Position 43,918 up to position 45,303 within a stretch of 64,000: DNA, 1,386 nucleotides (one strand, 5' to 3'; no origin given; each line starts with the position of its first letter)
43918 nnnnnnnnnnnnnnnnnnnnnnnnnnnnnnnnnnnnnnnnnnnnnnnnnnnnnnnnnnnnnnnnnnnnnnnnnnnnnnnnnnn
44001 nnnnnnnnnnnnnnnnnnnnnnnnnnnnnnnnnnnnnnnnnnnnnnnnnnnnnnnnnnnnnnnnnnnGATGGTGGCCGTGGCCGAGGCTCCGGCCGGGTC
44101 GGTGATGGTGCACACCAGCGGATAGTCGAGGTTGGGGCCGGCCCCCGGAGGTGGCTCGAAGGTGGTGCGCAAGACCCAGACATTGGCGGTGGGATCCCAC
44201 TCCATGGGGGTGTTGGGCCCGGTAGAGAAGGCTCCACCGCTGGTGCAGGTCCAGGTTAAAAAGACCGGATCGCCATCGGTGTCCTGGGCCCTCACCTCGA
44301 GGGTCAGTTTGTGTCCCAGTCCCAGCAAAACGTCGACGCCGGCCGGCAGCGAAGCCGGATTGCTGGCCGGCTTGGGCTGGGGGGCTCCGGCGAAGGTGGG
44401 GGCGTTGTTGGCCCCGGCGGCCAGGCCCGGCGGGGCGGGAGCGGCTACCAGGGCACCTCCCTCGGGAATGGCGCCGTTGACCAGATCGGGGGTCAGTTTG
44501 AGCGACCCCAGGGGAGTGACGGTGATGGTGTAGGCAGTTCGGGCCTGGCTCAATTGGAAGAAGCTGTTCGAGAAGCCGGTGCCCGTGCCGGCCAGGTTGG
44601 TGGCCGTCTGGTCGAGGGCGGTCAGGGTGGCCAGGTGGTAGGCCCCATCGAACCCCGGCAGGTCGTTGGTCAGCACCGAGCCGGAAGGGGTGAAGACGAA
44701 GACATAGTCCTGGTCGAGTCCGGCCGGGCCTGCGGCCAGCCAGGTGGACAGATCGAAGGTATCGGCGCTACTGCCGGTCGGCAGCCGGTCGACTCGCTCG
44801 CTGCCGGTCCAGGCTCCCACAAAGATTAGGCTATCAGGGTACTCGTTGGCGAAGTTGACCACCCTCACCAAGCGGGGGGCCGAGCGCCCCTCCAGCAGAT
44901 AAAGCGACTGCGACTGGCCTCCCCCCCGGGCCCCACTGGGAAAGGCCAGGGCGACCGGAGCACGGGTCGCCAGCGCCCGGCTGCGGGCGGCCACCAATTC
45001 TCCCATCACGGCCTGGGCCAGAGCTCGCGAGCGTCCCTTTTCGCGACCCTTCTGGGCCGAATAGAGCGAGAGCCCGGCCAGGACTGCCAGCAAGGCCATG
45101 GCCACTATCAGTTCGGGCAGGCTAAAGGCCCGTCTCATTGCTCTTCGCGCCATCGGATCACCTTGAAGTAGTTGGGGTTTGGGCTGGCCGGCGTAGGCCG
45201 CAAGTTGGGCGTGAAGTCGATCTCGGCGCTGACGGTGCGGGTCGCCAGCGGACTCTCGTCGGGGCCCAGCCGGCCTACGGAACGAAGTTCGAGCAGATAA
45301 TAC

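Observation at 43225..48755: Amidase_2 - GspF - three minor pseudopilins - prepilin::PD40 beta-propeller fusion in one tightly overlapped operon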

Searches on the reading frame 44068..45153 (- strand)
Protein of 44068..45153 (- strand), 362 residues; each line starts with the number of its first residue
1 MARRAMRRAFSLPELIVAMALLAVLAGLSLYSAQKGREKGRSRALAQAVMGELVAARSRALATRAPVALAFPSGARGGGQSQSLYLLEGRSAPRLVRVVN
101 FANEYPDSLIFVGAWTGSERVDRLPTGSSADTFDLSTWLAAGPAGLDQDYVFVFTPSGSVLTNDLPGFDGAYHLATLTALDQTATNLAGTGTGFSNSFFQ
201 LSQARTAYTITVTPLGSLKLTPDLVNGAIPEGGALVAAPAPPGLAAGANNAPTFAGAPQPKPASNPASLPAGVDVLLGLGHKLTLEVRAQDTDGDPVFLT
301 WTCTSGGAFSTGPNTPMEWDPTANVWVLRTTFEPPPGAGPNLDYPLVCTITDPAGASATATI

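Call 26: search_protein_representatives(protein=window:44068-45153:-)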
Query: 362 residues. Proteins with E-value up to 0.001 (for the whole library): 471; up to 1e-10: 396; up to 1e-30: 169. The best 150 are listed.
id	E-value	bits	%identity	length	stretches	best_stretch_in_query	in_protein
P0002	1.9e-125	435.1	80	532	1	111-362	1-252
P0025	9.9e-57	209.1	40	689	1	6-359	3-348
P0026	1.0e-56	209.1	43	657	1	7-361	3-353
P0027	4.5e-55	203.7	39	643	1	14-360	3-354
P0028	1.5e-54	202.0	43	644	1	6-361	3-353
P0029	9.1e-54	199.4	40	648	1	4-360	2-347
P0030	6.6e-52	193.3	38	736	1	2-361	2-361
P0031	2.9e-51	191.1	38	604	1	8-356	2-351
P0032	1.4e-50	188.9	37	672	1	7-359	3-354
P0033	1.0e-48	182.8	38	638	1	5-360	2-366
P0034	2.4e-48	181.6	37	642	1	3-356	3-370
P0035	3.2e-48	181.1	39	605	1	4-360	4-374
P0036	4.3e-48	180.7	37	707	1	6-357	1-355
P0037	2.4e-47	178.3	35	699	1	14-357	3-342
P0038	2.6e-47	178.2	35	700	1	7-359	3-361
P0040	9.1e-47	176.4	40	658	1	20-359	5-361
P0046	6.8e-46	173.5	39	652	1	7-361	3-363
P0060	9.9e-44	166.4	40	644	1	6-361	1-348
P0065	8.1e-43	163.4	39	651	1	7-362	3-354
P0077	9.8e-42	159.8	39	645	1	7-360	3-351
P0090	1.4e-40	156.0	35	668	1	4-354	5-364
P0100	1.8e-39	152.4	40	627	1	7-361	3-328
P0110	1.8e-38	149.1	38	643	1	7-354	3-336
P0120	3.7e-37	144.8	36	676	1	7-357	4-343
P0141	5.1e-35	137.7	37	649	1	7-357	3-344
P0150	6.1e-34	134.2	34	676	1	6-352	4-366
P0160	1.4e-33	133.0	36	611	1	6-359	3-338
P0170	3.9e-33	131.5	32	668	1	7-352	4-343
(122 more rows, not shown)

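Call 28: list_cluster_members(proteins=[P0025, P0026, P0027, P0030, P0040, P0060, P0090, P0120, P0150, P0170])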
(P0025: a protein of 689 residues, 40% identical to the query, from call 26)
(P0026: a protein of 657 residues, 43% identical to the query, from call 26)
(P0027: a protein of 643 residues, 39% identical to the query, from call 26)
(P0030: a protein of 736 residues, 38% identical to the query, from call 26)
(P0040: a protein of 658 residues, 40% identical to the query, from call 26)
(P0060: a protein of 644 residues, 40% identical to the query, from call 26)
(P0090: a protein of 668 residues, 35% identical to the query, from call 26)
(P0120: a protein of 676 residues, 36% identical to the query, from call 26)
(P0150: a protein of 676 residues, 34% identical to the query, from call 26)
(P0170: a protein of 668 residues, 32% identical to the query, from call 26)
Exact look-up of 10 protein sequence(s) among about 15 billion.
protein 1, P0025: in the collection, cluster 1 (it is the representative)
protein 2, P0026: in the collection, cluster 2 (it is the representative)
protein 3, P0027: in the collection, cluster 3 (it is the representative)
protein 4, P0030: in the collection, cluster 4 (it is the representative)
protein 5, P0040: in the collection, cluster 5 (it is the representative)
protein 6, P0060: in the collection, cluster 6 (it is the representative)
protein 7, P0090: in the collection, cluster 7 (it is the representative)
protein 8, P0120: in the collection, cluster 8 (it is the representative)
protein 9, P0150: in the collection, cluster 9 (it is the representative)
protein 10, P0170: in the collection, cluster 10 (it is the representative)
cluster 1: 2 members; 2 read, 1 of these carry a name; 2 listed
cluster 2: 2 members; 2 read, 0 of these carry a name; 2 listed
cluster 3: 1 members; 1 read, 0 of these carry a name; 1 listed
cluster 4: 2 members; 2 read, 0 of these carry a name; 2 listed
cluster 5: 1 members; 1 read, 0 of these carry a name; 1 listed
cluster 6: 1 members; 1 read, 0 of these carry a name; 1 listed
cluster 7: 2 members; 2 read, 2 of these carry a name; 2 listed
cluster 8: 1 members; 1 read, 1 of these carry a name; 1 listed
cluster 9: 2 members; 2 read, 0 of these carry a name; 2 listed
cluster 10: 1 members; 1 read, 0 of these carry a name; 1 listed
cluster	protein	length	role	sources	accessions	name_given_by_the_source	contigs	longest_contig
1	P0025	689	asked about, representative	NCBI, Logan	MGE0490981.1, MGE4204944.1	MAG: prepilin-type N-terminal cleavage/methylation domain-containing protein ...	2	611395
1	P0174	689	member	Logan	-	-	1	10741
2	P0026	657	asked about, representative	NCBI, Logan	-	-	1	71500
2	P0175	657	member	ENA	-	-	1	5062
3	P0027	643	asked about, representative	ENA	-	-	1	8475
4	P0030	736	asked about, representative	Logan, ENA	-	-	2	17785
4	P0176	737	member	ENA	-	-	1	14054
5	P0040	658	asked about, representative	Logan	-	-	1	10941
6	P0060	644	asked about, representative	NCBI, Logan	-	-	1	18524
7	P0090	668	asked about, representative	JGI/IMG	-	TolB protein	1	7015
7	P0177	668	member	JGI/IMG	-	TolB protein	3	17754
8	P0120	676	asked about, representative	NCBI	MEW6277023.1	MAG: hypothetical protein AB1758_00270 [Candidatus Eremiobacterota bacterium]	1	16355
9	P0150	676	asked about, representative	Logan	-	-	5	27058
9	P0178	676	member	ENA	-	-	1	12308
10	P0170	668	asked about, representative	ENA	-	-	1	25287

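Call 36: find_encoding_contigs(protein=P0025, flank=10000, max_places=2)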
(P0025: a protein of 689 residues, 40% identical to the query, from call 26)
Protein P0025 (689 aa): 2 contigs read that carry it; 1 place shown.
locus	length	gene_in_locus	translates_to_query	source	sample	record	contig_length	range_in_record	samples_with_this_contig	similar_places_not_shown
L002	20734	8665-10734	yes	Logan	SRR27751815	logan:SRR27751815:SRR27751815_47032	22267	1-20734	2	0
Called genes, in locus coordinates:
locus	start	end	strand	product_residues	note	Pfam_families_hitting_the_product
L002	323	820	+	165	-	-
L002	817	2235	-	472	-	PF02861:Clp_N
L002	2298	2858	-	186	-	-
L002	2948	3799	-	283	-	-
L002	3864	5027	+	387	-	PF00224:PK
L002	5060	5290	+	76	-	PF01402:RHH_1 (weak), PF12651:RHH_3 (weak)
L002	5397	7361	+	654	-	PF00890:FAD_binding_2, PF01266:DAO, PF07992:Pyr_redox_2 (faint), PF12831:FAD_oxidored (weak), PF16901:DAO_C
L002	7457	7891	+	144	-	-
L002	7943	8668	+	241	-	PF28597:T2SSF_N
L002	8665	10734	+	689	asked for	PF17963:Big_9 (weak), PF07676:PD40 (faint), PF26550:Tricorn_2nd (weak), PF00930:DPPIV_N (faint), PF26549:Tricorn_N (faint)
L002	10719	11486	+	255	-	-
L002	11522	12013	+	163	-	-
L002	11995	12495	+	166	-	-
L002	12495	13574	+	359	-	PF00482:T2SSF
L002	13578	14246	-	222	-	-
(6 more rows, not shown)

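Call 37: find_encoding_contigs(protein=P0026, flank=8000, max_places=1)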
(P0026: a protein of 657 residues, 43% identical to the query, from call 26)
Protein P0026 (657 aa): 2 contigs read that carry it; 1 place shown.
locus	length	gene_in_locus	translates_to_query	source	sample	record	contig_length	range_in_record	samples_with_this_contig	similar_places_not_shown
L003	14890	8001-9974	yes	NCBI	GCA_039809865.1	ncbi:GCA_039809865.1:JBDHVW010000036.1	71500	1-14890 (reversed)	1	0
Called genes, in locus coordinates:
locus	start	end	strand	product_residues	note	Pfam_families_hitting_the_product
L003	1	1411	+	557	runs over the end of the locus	-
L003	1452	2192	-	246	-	PF13606:Ank_3 (faint), PF13637:Ank_4 (faint), PF13857:Ank_5 (faint), PF12796:Ank_2, PF00023:Ank (weak)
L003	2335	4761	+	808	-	PF12770:CHAT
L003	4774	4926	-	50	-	-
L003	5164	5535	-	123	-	-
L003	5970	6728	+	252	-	-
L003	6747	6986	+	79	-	PF02604:PhdYeFM_antitox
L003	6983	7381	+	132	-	PF01850:PIN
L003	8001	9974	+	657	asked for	PF07676:PD40, PF26549:Tricorn_N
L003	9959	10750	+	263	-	-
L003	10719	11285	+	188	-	PF07963:N_methyl (weak)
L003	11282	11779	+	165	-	-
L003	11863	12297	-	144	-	-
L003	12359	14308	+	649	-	-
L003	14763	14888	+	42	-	?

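Call 38: find_encoding_contigs(protein=P0150, flank=8000, max_places=1)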
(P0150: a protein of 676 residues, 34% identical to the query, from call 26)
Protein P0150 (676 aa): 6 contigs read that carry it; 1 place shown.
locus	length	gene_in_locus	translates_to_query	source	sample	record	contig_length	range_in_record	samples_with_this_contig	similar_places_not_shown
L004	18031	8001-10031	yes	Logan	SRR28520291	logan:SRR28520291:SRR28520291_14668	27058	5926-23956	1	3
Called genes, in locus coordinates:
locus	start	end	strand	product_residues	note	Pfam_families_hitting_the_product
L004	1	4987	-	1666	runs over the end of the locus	PF24161:CCDC39 (weak), PF00990:GGDEF, PF00563:EAL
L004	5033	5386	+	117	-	-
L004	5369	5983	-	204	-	-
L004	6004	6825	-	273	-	-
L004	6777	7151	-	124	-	-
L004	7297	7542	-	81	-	-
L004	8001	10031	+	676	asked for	PF07963:N_methyl (weak)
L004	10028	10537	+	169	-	-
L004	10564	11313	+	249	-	-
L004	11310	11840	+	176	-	-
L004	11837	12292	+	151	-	-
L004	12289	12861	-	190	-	-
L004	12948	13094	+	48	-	-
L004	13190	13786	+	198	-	-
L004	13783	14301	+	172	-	PF04350:PilO (weak)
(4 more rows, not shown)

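Call 39: find_encoding_contigs(protein=P0170, flank=8000, max_places=1)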
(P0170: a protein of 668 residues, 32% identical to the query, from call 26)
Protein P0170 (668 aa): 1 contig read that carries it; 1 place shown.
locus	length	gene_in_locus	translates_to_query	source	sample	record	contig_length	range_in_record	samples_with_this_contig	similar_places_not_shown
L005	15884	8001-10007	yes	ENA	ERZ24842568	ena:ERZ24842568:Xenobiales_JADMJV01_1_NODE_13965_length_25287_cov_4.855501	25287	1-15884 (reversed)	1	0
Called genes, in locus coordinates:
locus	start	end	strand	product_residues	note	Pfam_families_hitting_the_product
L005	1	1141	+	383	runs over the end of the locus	-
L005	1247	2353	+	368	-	-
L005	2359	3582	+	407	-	PF01594:AI-2E_transport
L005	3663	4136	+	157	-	PF06725:3D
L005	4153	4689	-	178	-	-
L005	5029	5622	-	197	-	-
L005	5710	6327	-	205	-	PF28597:T2SSF_N (faint)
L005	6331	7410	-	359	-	PF00482:T2SSF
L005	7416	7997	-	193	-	-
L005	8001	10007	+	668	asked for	PF26549:Tricorn_N (faint), PF26550:Tricorn_2nd (faint), PF07676:PD40 (faint), PF00930:DPPIV_N (weak)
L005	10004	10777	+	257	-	-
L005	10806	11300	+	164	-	-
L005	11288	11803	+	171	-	-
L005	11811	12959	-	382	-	PF07143:AttH, PF17186:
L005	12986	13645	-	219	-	PF00005:ABC_tran, PF13304:AAA_21 (faint), PF02463:SMC_N (weak)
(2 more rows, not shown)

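Call 62: find_encoding_contigs(protein=P0030, flank=7000, max_places=1)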
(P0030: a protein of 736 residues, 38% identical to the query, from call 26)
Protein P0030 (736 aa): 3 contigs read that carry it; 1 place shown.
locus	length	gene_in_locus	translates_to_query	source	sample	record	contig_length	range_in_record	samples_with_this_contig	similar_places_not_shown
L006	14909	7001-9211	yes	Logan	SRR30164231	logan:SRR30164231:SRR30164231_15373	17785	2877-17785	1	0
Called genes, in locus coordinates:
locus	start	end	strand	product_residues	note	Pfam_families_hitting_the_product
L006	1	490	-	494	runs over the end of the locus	-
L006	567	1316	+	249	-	PF07238:PilZ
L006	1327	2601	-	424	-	PF17892:Cadherin_5 (faint), PF17963:Big_9, PF13229:Beta_helix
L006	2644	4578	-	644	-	PF00884:Sulfatase, PF01663:Phosphodiest (faint), PF16347:SGSH_C (faint)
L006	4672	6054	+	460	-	-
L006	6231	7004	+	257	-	PF28597:T2SSF_N (weak)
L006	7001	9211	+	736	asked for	PF07676:PD40 (faint), PF00930:DPPIV_N (faint), PF26549:Tricorn_N (faint)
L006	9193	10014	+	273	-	-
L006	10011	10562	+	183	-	PF07963:N_methyl (weak)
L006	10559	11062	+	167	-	-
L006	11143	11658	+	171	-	-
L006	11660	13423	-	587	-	PF05977:MFS_3, PF07690:MFS_1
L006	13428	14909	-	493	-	?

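Call 63: find_encoding_contigs(protein=P0060, flank=7000, max_places=1)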
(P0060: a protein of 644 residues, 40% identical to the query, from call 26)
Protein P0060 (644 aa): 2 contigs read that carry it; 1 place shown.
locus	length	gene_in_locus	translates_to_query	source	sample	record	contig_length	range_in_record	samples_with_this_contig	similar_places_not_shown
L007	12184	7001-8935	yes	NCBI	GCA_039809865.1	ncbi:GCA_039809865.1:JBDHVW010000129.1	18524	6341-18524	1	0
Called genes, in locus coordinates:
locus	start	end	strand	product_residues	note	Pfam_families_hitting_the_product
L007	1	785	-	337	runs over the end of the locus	PF00482:T2SSF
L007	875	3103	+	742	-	PF01590:GAF (faint), PF13185:GAF_2 (faint), PF13492:GAF_3 (faint), PF00512:HisKA, PF02518:HATPase_c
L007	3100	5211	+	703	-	PF00072:Response_reg, PF03704:BTAD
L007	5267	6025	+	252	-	-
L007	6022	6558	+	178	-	PF07963:N_methyl (faint)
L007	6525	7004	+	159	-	-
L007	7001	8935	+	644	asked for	PF07676:PD40 (faint), PF26549:Tricorn_N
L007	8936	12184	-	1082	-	?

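Call 64: find_encoding_contigs(protein=P0090, flank=7000, max_places=1)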
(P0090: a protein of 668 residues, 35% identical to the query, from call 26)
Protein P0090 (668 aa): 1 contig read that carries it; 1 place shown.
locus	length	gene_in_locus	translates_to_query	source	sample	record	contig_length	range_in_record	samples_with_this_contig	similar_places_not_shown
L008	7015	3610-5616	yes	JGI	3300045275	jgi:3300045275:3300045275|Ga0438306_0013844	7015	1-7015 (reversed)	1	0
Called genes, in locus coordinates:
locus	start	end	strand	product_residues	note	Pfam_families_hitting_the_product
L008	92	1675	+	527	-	-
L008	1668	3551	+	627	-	-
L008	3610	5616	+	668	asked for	PF00930:DPPIV_N (faint), PF26550:Tricorn_2nd, PF07676:PD40, PF26549:Tricorn_N, PF07676:PD40 (weak), PF26549:Tricorn_N (weak)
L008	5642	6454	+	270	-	-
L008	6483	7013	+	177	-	?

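Call 65: find_encoding_contigs(protein=P0120, flank=7000, max_places=1)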
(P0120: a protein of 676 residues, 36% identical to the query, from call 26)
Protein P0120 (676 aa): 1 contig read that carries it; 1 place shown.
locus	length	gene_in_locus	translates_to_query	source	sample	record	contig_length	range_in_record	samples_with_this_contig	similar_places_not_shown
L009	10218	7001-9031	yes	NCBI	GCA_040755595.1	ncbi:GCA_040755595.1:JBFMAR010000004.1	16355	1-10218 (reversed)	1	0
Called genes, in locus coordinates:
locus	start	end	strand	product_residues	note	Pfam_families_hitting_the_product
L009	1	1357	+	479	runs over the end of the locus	PF18306:LDcluster4 (weak), PF03641:Lysine_decarbox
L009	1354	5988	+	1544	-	PF01435:Peptidase_M48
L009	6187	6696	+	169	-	-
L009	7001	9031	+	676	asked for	PF17963:Big_9 (faint), PF07676:PD40 (faint), PF26549:Tricorn_N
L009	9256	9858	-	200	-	-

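Call 69: list_cluster_members(proteins=[P0028, P0029, P0033, P0046, P0065, P0077, P0100, P0110, P0141, P0160])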
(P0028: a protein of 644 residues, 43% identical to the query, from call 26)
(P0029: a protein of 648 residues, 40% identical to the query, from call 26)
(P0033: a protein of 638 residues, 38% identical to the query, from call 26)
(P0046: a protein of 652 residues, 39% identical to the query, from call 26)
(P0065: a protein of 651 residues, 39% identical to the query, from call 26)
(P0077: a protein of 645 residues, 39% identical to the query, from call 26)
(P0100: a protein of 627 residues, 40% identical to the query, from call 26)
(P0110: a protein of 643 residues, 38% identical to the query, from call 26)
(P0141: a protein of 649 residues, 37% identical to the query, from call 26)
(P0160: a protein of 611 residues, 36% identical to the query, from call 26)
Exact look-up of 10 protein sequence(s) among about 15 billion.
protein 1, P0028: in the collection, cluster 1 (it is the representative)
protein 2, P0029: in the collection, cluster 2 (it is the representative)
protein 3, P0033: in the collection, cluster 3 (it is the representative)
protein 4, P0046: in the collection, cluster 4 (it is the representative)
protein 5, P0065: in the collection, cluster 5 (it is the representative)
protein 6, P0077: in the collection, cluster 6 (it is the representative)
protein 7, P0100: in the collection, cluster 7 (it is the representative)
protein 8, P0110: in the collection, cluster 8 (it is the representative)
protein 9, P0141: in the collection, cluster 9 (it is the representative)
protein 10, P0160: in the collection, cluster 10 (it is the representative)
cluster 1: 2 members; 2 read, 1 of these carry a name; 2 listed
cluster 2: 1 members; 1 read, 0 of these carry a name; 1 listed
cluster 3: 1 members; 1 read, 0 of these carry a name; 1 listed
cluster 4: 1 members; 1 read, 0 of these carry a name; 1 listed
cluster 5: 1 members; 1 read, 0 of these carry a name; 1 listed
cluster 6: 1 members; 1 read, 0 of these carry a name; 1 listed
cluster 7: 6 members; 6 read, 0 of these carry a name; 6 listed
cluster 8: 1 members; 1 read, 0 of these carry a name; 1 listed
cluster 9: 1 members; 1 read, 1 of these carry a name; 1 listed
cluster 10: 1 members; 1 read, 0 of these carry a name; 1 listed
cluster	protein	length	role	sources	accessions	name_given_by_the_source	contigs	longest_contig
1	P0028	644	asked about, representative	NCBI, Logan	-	-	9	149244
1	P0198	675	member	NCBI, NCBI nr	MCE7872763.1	prepilin-type N-terminal cleavage/methylation domain-containing protein [bacterium CPR1]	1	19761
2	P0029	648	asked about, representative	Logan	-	-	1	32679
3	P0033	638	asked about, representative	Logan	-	-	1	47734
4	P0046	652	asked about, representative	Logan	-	-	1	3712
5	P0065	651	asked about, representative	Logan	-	-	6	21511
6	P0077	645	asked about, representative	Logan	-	-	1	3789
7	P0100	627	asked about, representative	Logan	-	-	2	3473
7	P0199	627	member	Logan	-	-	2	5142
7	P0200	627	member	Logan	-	-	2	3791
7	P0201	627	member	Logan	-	-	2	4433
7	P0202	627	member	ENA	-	-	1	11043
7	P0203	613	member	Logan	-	-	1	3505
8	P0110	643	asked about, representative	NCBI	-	-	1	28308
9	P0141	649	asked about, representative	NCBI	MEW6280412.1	MAG: prepilin-type N-terminal cleavage/methylation domain-containing protein, partial ...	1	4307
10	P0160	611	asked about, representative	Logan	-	-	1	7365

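Call 108: find_encoding_contigs(protein=P0028, flank=8000, max_places=1)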
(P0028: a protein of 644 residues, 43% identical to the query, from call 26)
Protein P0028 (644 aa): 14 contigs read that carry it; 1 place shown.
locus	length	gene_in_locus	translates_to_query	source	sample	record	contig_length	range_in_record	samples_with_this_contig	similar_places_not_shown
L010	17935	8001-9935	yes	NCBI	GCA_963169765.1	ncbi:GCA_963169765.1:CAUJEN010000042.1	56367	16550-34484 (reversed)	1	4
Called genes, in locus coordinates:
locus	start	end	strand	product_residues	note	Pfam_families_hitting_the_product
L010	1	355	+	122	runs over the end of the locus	PF05899:Cupin_3, PF07883:Cupin_2 (weak)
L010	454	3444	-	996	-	PF13191:AAA_16, PF00990:GGDEF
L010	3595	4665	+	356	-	PF07705:CARDB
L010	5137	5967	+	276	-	PF07719:TPR_2 (faint)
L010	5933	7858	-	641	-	-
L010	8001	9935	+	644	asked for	PF07676:PD40 (faint), PF12019:GspH (faint), PF26549:Tricorn_N (faint)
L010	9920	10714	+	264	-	-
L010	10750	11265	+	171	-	-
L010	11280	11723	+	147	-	-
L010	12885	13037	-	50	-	-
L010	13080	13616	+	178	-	PF05685:Uma2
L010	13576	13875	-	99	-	PF10041:DUF2277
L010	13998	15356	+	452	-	-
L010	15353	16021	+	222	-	PF14234:DUF4336 (weak)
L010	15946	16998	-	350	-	PF12900:Pyridox_ox_2, PF00583:Acetyltransf_1, PF13527:Acetyltransf_9 (weak), PF13673:Acetyltransf_10 (weak), PF13508:Acetyltransf_7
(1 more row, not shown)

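Call 109: find_encoding_contigs(protein=P0033, flank=8000, max_places=1)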
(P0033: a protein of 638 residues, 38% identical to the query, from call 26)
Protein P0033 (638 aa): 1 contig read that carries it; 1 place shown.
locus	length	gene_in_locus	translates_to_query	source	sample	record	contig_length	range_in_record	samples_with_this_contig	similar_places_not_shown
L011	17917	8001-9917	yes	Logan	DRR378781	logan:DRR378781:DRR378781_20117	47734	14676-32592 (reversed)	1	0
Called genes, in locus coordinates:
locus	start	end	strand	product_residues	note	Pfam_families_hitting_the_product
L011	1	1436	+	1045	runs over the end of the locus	-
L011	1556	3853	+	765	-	PF00072:Response_reg, PF03704:BTAD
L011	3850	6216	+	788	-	PF13185:GAF_2 (weak), PF13492:GAF_3 (weak), PF00512:HisKA, PF02518:HATPase_c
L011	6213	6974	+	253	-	-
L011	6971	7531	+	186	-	-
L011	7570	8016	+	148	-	-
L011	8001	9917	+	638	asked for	PF07676:PD40 (faint), PF26550:Tricorn_2nd (faint), PF26549:Tricorn_N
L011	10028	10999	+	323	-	PF00482:T2SSF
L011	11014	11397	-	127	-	-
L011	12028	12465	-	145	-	-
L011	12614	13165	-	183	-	-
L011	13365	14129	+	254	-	PF03741:TerC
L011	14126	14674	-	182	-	PF00293:NUDIX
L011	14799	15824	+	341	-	PF00155:Aminotran_1_2 (weak), PF00266:Aminotran_5 (weak), PF01041:DegT_DnrJ_EryC1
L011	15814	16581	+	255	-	PF00535:Glycos_transf_2, PF13641:Glyco_tranf_2_3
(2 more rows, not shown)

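Call 110: find_encoding_contigs(protein=P0029, flank=8000, max_places=1)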
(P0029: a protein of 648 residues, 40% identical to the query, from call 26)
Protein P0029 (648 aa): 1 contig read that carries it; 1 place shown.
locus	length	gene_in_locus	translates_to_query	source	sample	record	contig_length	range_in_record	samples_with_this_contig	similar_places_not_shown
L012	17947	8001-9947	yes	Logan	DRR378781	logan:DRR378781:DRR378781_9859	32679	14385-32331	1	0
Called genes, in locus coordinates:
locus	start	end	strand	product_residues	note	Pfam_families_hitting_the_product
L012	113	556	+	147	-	-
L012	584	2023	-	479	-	-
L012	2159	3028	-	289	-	-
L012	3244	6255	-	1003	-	-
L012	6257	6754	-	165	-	-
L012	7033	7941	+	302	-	-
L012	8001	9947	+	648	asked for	PF07963:N_methyl (weak), PF07676:PD40 (faint), PF26549:Tricorn_N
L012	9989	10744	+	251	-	-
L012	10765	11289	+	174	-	-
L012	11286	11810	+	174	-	-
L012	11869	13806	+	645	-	PF00069:Pkinase, PF03109:ABC1 (faint), PF07714:PK_Tyr_Ser-Thr, PF07676:PD40 (faint), PF00930:DPPIV_N (faint), PF26549:Tricorn_N, PF26550:Tricorn_2nd (weak), PF26549:Tricorn_N (weak)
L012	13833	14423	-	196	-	-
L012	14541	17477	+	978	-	-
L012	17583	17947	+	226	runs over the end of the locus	PF00877:NLPC_P60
